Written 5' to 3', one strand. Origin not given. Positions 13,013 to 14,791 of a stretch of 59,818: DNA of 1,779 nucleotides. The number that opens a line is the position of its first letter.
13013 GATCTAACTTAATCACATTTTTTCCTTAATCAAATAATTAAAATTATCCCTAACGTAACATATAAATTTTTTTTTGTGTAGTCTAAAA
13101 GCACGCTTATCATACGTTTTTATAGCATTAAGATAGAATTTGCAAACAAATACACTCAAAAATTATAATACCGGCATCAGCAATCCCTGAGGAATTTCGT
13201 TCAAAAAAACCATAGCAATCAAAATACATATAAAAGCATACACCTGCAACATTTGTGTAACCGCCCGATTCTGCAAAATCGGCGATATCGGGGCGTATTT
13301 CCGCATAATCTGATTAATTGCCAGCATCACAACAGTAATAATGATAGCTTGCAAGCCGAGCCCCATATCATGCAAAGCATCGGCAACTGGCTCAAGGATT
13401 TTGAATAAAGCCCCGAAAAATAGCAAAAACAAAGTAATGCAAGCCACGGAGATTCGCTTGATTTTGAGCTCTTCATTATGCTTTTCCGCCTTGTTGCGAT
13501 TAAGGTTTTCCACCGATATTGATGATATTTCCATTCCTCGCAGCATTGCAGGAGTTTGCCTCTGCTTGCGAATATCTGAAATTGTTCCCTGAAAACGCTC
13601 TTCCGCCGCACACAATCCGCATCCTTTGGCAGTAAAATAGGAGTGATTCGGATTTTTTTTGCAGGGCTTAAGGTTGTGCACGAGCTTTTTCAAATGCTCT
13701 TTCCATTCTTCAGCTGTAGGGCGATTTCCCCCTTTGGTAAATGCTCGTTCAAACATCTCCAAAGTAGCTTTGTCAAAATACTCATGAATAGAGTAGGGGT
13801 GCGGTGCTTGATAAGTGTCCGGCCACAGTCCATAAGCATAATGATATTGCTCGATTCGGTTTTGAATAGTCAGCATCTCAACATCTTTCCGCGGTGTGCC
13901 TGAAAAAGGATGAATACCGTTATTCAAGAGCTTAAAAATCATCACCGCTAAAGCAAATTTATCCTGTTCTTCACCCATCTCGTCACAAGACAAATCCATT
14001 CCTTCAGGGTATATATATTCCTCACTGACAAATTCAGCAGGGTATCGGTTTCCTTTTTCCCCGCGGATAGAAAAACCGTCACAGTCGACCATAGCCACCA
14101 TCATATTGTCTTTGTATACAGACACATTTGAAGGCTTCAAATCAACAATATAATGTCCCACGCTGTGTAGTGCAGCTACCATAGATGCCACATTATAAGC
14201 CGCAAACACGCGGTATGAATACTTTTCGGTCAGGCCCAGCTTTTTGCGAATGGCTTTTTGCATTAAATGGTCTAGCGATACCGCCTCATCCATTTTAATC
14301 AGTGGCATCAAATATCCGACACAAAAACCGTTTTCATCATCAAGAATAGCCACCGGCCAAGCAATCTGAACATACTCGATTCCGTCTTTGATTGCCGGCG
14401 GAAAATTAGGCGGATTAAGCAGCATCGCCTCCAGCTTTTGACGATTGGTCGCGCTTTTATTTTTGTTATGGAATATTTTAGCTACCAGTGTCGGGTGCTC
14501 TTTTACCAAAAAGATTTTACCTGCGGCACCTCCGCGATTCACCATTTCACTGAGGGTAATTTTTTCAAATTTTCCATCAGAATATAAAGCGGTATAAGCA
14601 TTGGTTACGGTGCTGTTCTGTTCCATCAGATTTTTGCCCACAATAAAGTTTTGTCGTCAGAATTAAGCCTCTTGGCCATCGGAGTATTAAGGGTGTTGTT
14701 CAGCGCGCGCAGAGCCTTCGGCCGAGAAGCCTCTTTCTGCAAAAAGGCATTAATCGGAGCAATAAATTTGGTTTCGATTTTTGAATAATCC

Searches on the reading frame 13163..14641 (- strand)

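Call 58: search_protein_families(library=pfam, proteins=[window:13163-14641:-], max_evalue=0.0001)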
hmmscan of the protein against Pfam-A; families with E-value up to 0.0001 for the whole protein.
window:13163-14641:- (492 aa): 1 family
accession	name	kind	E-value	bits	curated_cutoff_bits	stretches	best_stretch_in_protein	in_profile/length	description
PF00069.31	Pkinase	-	3.2e-11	43.6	31.7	1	127-316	85-260/263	Protein kinase domain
